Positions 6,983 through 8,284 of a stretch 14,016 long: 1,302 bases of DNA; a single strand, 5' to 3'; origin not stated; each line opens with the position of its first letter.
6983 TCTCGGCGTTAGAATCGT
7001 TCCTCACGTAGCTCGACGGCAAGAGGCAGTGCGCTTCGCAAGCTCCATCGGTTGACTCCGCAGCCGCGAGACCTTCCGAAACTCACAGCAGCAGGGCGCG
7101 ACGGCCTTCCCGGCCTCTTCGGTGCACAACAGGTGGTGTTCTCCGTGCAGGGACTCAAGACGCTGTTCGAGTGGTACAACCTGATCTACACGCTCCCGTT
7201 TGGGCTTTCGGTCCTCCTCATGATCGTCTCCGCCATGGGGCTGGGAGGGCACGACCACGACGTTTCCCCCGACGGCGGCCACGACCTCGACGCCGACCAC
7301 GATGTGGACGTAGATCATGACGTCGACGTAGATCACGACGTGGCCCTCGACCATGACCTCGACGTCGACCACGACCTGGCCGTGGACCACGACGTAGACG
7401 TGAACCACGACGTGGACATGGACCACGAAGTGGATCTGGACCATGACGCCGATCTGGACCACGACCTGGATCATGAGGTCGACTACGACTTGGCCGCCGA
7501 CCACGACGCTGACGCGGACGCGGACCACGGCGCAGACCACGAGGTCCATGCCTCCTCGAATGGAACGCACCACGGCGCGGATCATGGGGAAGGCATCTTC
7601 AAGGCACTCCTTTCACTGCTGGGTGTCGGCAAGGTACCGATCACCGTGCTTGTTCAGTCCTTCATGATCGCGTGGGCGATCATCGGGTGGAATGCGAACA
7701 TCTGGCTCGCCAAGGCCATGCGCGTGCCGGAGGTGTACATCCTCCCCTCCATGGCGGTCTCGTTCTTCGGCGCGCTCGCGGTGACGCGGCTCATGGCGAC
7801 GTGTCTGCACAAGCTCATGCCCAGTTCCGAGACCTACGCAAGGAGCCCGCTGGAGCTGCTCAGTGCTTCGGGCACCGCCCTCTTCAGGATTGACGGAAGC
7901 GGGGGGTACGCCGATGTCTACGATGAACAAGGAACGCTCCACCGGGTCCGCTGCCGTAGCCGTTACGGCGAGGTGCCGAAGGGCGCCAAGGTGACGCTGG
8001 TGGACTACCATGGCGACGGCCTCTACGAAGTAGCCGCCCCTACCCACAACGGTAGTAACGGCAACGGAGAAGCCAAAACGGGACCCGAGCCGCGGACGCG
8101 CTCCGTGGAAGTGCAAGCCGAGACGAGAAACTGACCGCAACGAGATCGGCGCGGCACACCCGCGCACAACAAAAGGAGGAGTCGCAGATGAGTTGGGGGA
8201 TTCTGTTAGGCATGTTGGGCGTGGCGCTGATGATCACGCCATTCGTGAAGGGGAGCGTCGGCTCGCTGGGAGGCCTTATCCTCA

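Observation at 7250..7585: HDxDxD hexapeptide repeat has an amphipathic beta-strand periodicity, with one face all Asp and the other His/Val/Leu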

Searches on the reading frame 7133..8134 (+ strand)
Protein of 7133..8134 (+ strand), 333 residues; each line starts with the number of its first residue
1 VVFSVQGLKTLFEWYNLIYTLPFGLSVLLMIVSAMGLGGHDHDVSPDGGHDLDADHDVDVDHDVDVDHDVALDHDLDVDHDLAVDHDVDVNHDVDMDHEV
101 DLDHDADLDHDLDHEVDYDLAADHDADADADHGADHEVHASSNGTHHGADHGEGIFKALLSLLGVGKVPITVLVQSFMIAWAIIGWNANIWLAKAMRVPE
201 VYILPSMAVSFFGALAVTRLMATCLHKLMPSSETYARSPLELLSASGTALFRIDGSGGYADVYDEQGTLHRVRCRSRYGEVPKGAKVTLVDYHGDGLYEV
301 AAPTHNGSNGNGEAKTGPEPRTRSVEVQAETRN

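Call 6: search_protein_families(library=pfam, proteins=[window:7133-8134:+], max_evalue=0.1)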
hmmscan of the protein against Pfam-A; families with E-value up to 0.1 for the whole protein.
window:7133-8134:+ (333 aa): 1 family
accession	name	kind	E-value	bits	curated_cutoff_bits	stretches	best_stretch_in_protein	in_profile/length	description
PF21001.2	YqiJ_N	-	0.00018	22.1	23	1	122-219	37-116/116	Inner membrane protein YqiJ, N-terminal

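Call 7: search_protein_families(library=ncbifam, proteins=[window:7133-8134:+], max_evalue=0.1)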
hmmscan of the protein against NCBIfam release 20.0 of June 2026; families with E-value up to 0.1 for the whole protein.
window:7133-8134:+ (333 aa): 4 families
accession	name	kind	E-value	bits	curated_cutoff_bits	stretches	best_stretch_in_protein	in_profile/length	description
NF012181.0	MSCRAMM_SdrD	exception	5.1e-07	27.5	2500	1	49-136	1191-1312/1379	MSCRAMM family adhesin SdrD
NF000535.3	MSCRAMM_SdrC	exception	5.7e-07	27.9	1700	1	48-138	808-898/963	MSCRAMM family adhesin SdrC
NF033845.1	MSCRAMM_ClfB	exception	3.2e-06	25.4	999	1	41-143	703-805/871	MSCRAMM family adhesin clumping factor ClfB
NF033609.2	MSCRAMM_ClfA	exception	3.2e-06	25.1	1150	1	50-137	658-745/934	MSCRAMM family adhesin clumping factor ClfA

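Call 10: find_homologous_proteins(query=window:7133-8134:+, max_evalue=0.001)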
Query window:7133-8134:+ (333 aa): 416 proteins with E <= 0.001 among 8000 candidates; the best 120 are listed.
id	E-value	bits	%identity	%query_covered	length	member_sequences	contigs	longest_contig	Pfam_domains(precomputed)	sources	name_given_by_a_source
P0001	1.4e-157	543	100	72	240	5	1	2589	PF21001.3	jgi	-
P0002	5.7e-127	442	61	66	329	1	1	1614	-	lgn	-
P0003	5.6e-91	324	45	98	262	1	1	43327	PF21001.3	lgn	-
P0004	1.0e-59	221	39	86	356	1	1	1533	-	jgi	-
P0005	6.5e-56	208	61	10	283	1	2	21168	-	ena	-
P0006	2.2e-54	203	39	88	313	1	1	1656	-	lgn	-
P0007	2.6e-53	200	39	86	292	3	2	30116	-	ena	-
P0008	2.7e-53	200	35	95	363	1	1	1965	-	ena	-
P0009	1.0e-52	198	36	94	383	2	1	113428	-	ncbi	-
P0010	3.9e-52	196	38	14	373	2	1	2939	-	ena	-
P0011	1.4e-51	194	37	88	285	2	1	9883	PF21001.3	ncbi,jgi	-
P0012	3.0e-51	193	34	96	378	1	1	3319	-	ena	-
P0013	9.6e-51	191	35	93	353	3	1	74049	-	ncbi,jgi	-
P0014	2.1e-49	187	40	87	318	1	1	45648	-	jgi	-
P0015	4.5e-49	186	40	89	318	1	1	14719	-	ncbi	-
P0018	1.4e-47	181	54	17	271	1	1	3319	PF21001.3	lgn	-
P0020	3.5e-47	180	34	95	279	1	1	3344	PF21001.3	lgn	-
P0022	1.1e-46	178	32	92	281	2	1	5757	PF21001.3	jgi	jgi:membrane protein implicated in regulation of membrane protease activity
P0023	1.6e-46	177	32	98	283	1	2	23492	PF21001.3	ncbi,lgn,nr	ncbi:MAG: YqiJ family protein [Abditibacteriales bacterium]|nr:YqiJ family protein [Abditibacteriale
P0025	6.2e-46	176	39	86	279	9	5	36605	-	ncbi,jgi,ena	jgi:membrane protein implicated in regulation of membrane protease activity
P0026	3.0e-45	173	39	86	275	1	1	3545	PF21001.3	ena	-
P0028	2.8e-42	164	37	86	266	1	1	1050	PF21001.3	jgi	jgi:membrane protein implicated in regulation of membrane protease activity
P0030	1.7e-40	158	34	86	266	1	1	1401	PF21001.3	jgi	jgi:hypothetical protein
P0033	9.1e-40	155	32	88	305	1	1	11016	PF21001.3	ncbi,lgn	-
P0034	3.9e-39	153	36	86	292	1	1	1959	PF21001.3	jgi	jgi:hypothetical protein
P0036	2.0e-38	151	32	88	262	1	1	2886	PF21001.3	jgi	jgi:membrane protein implicated in regulation of membrane protease activity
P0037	5.0e-38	150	31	92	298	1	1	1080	PF21001.3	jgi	jgi:hypothetical protein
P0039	3.1e-37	147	32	56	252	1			PF21001.3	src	-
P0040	1.7e-36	144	37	19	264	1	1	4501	PF21001.3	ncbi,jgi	-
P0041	1.8e-36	144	44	25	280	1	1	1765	PF21001.3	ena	-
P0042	2.9e-36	144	34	85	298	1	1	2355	PF21001.3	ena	-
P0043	3.5e-36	143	-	-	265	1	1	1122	PF21001.3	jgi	jgi:hypothetical protein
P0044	4.4e-36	143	35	86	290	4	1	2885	PF21001.3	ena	-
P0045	6.8e-36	143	33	87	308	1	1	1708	PF21001.3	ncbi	-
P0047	1.1e-35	142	29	70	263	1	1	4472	PF21001.3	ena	-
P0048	1.2e-35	142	32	85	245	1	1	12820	PF21001.3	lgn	-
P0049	1.2e-35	142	35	59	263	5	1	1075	PF21001.3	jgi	-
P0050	1.5e-35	141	33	86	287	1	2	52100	PF21001.3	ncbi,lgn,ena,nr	ncbi:MAG: DUF1449 family protein [Phycisphaerae bacterium]|nr:DUF1449 family protein [Phycisphaerae 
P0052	8.1e-35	139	32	82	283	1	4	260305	PF21001.3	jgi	jgi:hypothetical protein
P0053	1.2e-34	138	36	85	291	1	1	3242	PF21001.3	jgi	jgi:membrane protein implicated in regulation of membrane protease activity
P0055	4.7e-34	136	35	85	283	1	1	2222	PF21001.3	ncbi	-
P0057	6.2e-34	136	32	87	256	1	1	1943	PF21001.3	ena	-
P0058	6.6e-34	136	33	87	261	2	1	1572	PF21001.3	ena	-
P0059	1.0e-33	135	32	88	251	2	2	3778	PF21001.3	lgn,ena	-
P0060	1.1e-33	135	32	66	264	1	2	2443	PF21001.3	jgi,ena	-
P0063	2.2e-33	134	30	50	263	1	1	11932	PF21001.3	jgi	jgi:hypothetical protein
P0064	2.6e-33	134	31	59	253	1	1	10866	PF21001.3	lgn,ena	-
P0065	3.0e-33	134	30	94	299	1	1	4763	PF21001.3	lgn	-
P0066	4.5e-33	133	29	88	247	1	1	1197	PF21001.3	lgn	-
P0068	8.4e-33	132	36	69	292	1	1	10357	PF21001.3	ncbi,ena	-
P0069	1.2e-32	132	32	67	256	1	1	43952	PF21001.3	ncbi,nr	ncbi:MAG: DUF1449 family protein [Phycisphaerae bacterium]|nr:DUF1449 family protein [Phycisphaerae 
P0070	2.1e-32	131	-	-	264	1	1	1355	PF21001.3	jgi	jgi:Protein of unknown function (DUF1449)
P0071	2.7e-32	131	40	41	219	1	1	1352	PF21001.3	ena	-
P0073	3.6e-32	130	31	86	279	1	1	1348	PF21001.3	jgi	jgi:hypothetical protein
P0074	3.6e-32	130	36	58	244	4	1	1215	PF21001.3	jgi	-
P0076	4.8e-32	130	32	85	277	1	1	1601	PF21001.3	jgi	jgi:membrane protein implicated in regulation of membrane protease activity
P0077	4.9e-32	130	29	60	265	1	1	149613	PF21001.3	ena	-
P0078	7.4e-32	129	34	86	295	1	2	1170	PF21001.3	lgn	-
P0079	9.6e-32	129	45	20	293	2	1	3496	PF21001.3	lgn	-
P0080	1.3e-31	128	30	57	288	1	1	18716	PF21001.3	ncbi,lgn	-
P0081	1.6e-31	128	32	88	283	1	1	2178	PF21001.3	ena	-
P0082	1.9e-31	128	34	55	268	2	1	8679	PF21001.3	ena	-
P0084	3.2e-31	127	34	85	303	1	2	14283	PF21001.3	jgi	jgi:hypothetical protein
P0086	5.0e-31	126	-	-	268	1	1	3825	PF21001.3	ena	-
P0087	5.9e-31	126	28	85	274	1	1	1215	PF21001.3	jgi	-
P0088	6.5e-31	126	34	80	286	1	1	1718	PF21001.3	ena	-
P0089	6.5e-31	126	32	85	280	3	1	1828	PF21001.3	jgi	jgi:hypothetical protein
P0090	1.1e-30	125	33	87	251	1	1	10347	PF21001.3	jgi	jgi:membrane protein implicated in regulation of membrane protease activity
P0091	1.2e-30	125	32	59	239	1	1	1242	PF21001.3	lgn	-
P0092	1.5e-30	125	38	85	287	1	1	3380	PF21001.3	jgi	jgi:membrane protein implicated in regulation of membrane protease activity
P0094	1.9e-30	125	-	-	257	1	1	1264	PF21001.3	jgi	-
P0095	2.2e-30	124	34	86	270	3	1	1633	PF21001.3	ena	-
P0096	2.4e-30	124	29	84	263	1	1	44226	PF21001.3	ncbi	-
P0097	3.1e-30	124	34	86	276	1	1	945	PF21001.3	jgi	jgi:hypothetical protein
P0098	3.4e-30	124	30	86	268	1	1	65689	PF21001.3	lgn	-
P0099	4.7e-30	123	27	86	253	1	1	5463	PF21001.3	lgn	-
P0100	4.8e-30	123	30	85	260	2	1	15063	PF21001.3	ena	-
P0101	8.0e-30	123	32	94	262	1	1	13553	PF21001.3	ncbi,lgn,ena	-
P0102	8.3e-30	122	33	88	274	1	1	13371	PF21001.3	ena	-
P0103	9.8e-30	122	30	58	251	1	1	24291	PF21001.3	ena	-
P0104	2.6e-29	121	32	86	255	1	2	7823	PF21001.3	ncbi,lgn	-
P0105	2.9e-29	121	34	51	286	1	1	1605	PF21001.3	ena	-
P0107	4.1e-29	120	27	62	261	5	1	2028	PF21001.3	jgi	jgi:membrane protein implicated in regulation of membrane protease activity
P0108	4.6e-29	120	-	-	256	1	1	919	PF21001.3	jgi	jgi:ABC-type nickel/cobalt efflux system permease component RcnA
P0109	6.7e-29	120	28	85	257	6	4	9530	PF21001.3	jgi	jgi:hypothetical protein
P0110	9.3e-29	119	33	58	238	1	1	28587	PF21001.3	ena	-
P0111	1.9e-28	118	33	53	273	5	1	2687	PF21001.3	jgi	jgi:hypothetical protein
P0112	2.0e-28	118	34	88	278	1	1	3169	PF21001.3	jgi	jgi:hypothetical protein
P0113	2.2e-28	118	33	65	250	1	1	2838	PF21001.3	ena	-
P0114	2.5e-28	118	30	86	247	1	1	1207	PF21001.3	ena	-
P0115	2.9e-28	117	31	85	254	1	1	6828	PF21001.3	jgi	jgi:hypothetical protein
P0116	3.8e-28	117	29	91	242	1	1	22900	PF21001.3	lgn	-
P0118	4.4e-28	117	34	90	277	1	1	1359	PF21001.3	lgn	-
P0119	5.3e-28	117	33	85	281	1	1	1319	PF21001.3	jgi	jgi:membrane protein implicated in regulation of membrane protease activity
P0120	6.1e-28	116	35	42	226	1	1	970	PF21001.3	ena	-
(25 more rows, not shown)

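Call 26: predict_structure(alignment_id=A1)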
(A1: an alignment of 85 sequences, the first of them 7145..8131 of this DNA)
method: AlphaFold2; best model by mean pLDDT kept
length: 329 residues; sequences in the alignment: 85
mean_pLDDT: 71.2   pTM: 0.54
mean pLDDT of the five models: 71.2, 71.0, 70.9, 70.7, 69.6
residues with pLDDT >= 90: 126; 70-90: 51; 50-70: 51; < 50: 101
segments of 3 or more residues with pLDDT < 50: 38-60, 68-70, 86-88, 100-106, 116-137, 139-145, 228-231, 307-311, 315-317, 319-322
pLDDT, mean of each block of 10 residues (from residue 1): 88 95 91 62 42 42 46 47 48 52 43 47 40 42 54 80 84 96 96 95 97 93 66 83 96 95 91 96 95 90 52 50 52
secondary structure, 60 per line:
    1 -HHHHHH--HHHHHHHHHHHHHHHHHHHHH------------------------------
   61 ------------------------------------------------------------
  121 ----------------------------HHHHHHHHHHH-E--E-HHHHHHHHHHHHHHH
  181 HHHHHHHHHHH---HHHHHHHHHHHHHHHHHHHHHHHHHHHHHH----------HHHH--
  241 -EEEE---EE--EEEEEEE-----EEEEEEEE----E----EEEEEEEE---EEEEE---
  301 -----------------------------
elements in order: H2-7 H10-30 H149-159 H166-191 H195-224 H235-238 E242-245 E253-259 E265-272 E282-289 E293-297

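Call 28: search_solved_structures(query=A1, max_evalue=1)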
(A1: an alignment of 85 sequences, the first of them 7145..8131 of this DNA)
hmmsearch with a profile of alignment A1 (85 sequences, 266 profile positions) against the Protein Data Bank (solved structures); distinct sequences matched with E-value up to 1: 5.
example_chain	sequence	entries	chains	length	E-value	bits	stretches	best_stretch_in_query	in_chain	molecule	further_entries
2k14_A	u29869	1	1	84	0.0043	19.6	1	180-243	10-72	YuaF protein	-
7ycx_h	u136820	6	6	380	0.017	17.7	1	42-90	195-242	Negative elongation factor E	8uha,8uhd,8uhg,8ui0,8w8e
9j0n_X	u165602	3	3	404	0.018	17.5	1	42-90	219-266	Negative elongation factor E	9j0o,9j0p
6gml_X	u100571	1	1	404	0.018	17.5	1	42-90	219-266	Negative elongation factor E,Negative elongation factor E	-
7ju4_x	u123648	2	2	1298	0.083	15.4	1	29-97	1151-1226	CFAP91 domain-containing protein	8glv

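Call 29: fold_search(model_id=the predicted structure, library=pdb)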
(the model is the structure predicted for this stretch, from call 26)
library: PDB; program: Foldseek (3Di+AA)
matches with E <= 10: 794; with E <= 0.001: 3
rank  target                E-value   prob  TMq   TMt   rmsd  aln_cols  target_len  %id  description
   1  8z5g_AA               6.0e-05  1.00  0.18  0.36  11.7       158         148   12  Cryo-EM structure of E.coli SPFH-NfeD family protein complex QmcA-YbbJ (released 2024-08-21)
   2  3cp0                  4.5e-04  1.00  0.16  0.75   2.8        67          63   19  Crystal structure of the soluble domain of membrane protein implicated in regulation of membrane protease activity from  (released 2008-04-15)
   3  2k14_MODEL_1_A        4.5e-04  1.00  0.18  0.58   4.1        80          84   21  Solution structure of the soluble domain of the NfeD protein YuaF from Bacillus subtilis (released 2008-08-26)
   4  2k5h_MODEL_1_A        4.3e-03  1.00  0.18  0.52   3.9        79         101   14  Solution NMR structure of protein encoded by MTH693 from Methanobacterium thermoautotrophicum: Northeast Struc (released 2008-08-19)
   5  9e8o_B                1.7e-02  0.69  0.14  0.12  14.2       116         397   16  Nub1/Fat10-processing human 26S proteasome bound to Txnl1 with Rpt2 at top of spiral staircase and partially unfolded  (released 2024-12-04)
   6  2n8n_MODEL_1_A        2.1e-02  0.94  0.13  0.45   5.8        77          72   16  Solution structure of translation initiation factor (released 2016-10-26)
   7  2wg5_A                2.8e-02  0.72  0.12  0.34  10.9        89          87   22  Proteasome-Activating Nucleotidase (PAN) N-domain (57-134) from Archaeoglobus fulgidus fused to GCN4 (released 2009-04-28)
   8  2wg6_A                3.6e-02  0.69  0.12  0.34  10.8        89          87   19  Proteasome-Activating Nucleotidase (PAN) N-domain (57-134) from Archaeoglobus fulgidus fused to GCN4, P61A Mutant (released 2009-04-28)
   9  7w37_C                3.8e-02  0.66  0.13  0.12  11.7       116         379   14  Structure of USP14-bound human 26S proteasome in state EA1_UBL (released 2022-05-04)
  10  8usb_B                3.8e-02  0.63  0.14  0.11  13.7       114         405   18  Non-substrate-engaged human 26S proteasome with Nub1/FAT10 bound to Rpn1 (released 2024-11-06)
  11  9bui_C                3.8e-02  0.47  0.12  0.12  12.3       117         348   14  M1A Midnolin-Proteasome (with Ubl) (released 2025-06-11)
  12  5ln3_K                4.1e-02  0.33  0.11  0.10  11.2       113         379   18  The human 26S Proteasome at 6.8 Ang. (released 2017-03-22)
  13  3tss                  4.1e-02  0.28  0.10  0.14   8.0        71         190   20  TOXIC SHOCK SYNDROME TOXIN-1 TETRAMUTANT, P2(1) CRYSTAL FORM (released 1997-12-24)
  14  1ts2_A                4.3e-02  0.30  0.10  0.14   8.0        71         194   21  T128A MUTANT OF TOXIC SHOCK SYNDROME TOXIN-1 FROM S. AUREUS (released 1998-12-16)
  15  3i4o_B                5.2e-02  0.97  0.14  0.54   3.8        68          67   10  Crystal Structure of Translation Initiation Factor 1 from Mycobacterium tuberculosis (released 2010-02-23)
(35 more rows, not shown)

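Call 41: find_related_loci(query=A2, collection=genome_contigs, flank=4000)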
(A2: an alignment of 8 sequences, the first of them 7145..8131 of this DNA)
Query A2 (329 aa) in genome_contigs; peptide patterns used: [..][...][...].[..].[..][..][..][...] (x = any residue, [..] = any of these).
17 stretches matched a pattern; 9 encode a relative of the query (tblastn E <= 1e-3); 9 distinct loci.
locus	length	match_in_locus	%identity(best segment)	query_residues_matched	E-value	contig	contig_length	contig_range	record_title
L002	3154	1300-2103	32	5-328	9e-40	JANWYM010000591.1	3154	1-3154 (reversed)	MAG: Abditibacteriales bacterium isolate SKYG70 NODE_591_length_3154_cov_4.003900, whole genome shotgun sequence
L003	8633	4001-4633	29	2-288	1e-33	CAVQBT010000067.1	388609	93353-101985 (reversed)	MAG: uncultured delta proteobacterium isolate MFD02923.bin.2.3 genome assembly, contig: contig_9440, whole genome shotgu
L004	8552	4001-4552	34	99-288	3e-30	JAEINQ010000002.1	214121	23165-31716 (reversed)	MAG: Desulfobacterales bacterium isolate MAG8 NODE_65_length_214121_cov_6.949459, whole genome shotgun sequence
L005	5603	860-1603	30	7-288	5e-29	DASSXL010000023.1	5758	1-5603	MAG TPA_asm: Candidatus Angelobacter sp. isolate SMAG_U649 k141_1355780, whole genome shotgun sequence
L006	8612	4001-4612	26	7-288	4e-25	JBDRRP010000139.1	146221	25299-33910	MAG: Pseudomonadota bacterium isolate MEGAHIT-group-2.99 k141_675838, whole genome shotgun sequence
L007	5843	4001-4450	34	140-288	6e-22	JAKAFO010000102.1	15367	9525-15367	MAG: Deltaproteobacteria bacterium isolate WY2.bin100 NODE_5589_length_15367_cov_4.409843, whole genome shotgun sequence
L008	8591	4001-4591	32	4-288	2e-21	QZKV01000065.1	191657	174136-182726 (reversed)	MAG: Desulfobacteraceae bacterium isolate SURF_4 Ga0104751_1000024, whole genome shotgun sequence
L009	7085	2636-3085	32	140-288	2e-20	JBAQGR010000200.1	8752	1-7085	MAG: Desulfatitalea sp. isolate MFD01879_ilm_asm_bin9 k127_42294, whole genome shotgun sequence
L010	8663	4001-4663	31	7-299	7e-20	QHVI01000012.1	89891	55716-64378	MAG: Candidatus Angelobacter sp. Gp1-AA117 isolate gp1 AA117 14_0903_12_40cm_200_scaffold_5_curated, whole genome shotgu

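Call 63: find_encoding_contigs(protein=P0003, flank=8000, max_places=2)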
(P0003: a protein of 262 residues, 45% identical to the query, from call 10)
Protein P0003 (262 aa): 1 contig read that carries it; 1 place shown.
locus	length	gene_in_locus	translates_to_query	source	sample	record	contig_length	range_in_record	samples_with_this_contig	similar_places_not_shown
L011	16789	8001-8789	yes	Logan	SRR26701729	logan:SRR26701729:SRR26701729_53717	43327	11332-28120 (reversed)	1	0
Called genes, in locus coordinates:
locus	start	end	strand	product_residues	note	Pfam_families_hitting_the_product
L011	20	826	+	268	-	PF00795:CN_hydrolase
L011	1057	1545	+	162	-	-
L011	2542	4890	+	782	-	PF01578:Cytochrom_C_asm, PF16327:CcmF_C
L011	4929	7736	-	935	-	PF14307:Glyco_tran_WbsX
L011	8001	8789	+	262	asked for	PF21001:YqiJ_N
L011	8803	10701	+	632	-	PF01145:Band_7 (faint)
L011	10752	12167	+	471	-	PF06253:MTTB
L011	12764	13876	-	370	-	PF01041:DegT_DnrJ_EryC1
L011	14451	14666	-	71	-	-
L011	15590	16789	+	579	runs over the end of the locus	PF17678:Glyco_hydro_92N, PF07971:Glyco_hydro_92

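Call 75: search_protein_families(library=pfam, alignment_id=A2, max_evalue=0.01)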
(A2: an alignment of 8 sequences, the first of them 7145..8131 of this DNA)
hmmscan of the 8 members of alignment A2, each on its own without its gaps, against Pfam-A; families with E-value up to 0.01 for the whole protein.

A. member 1, window:7145-8131:+ (329 aa): 1 family
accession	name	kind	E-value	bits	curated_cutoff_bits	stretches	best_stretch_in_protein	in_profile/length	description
PF21001.2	YqiJ_N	-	0.00024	21.7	23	0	118-215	37-116/116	Inner membrane protein YqiJ, N-terminal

B. families by the number of members that match (of 8 scanned): 3 families
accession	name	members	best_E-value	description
PF21001.2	YqiJ_N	8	3.9e-09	Inner membrane protein YqiJ, N-terminal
PF22178.3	Gp5_trimer_C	1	0.00058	Bacteriophage T4 gp5 C-terminal trimerisation domain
PF23981.1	DUF7305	1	0.005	Domain of unknown function (DUF7305)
